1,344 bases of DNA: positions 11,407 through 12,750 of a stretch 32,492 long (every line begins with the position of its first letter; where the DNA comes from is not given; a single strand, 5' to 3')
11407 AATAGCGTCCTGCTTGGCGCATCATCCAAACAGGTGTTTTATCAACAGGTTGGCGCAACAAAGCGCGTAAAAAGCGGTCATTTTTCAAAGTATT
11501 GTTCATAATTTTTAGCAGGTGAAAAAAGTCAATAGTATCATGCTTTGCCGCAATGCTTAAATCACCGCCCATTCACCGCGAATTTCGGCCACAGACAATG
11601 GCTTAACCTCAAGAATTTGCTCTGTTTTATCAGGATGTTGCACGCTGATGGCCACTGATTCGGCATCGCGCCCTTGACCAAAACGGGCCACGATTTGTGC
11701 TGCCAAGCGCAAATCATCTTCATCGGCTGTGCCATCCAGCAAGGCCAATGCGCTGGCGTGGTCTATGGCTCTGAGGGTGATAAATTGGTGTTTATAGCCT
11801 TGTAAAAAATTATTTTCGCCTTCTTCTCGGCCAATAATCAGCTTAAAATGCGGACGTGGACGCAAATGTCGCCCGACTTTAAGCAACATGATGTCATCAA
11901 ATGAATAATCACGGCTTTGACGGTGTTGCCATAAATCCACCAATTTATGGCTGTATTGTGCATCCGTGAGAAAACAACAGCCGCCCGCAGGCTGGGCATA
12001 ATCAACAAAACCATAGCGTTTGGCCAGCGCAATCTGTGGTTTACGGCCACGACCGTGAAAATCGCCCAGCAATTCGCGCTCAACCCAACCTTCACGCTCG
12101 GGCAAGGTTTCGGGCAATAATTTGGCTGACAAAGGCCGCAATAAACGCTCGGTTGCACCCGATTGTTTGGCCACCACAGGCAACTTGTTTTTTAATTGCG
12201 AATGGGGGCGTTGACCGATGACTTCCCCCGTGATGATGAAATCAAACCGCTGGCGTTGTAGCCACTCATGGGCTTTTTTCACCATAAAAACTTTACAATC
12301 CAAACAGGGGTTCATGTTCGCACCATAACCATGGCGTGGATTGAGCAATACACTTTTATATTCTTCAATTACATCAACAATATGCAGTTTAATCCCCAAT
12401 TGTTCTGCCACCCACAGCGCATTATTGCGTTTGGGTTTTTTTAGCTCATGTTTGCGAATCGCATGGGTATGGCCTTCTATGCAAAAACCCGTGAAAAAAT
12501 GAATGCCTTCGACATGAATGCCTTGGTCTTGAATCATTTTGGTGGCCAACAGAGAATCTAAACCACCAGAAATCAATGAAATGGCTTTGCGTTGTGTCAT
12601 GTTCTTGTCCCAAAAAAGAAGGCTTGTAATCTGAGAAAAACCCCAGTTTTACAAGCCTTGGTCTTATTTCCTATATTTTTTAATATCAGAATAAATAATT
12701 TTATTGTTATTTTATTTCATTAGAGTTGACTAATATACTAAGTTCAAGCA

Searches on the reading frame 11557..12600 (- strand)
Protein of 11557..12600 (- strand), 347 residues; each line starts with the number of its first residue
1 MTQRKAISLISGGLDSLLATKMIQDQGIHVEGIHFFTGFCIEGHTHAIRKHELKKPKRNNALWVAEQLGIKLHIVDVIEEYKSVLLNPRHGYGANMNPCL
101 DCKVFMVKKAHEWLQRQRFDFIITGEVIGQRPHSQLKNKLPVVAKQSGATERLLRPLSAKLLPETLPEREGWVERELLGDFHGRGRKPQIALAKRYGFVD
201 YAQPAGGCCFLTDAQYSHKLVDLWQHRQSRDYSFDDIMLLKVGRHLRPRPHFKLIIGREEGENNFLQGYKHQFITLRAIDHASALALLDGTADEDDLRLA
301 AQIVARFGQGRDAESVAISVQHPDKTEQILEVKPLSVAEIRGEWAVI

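Call 10: search_protein_families(library=pfam, proteins=[window:11557-12600:-])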
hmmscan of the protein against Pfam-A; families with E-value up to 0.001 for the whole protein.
window:11557-12600:- (347 aa): 3 families
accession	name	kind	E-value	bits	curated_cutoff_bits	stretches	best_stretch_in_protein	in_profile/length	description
PF18297.6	NFACT-R_2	-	1.1e-33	116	26.9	1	243-344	1-103/104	NFACT protein RNA binding domain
PF02568.20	ThiI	-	3.2e-12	46.9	20.5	1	2-157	2-144/197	Thiamine biosynthesis protein (ThiI)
PF03054.22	tRNA_Me_trans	-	3.7e-10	40.2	20.6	1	6-127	3-127/202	tRNA methyl transferase HUP domain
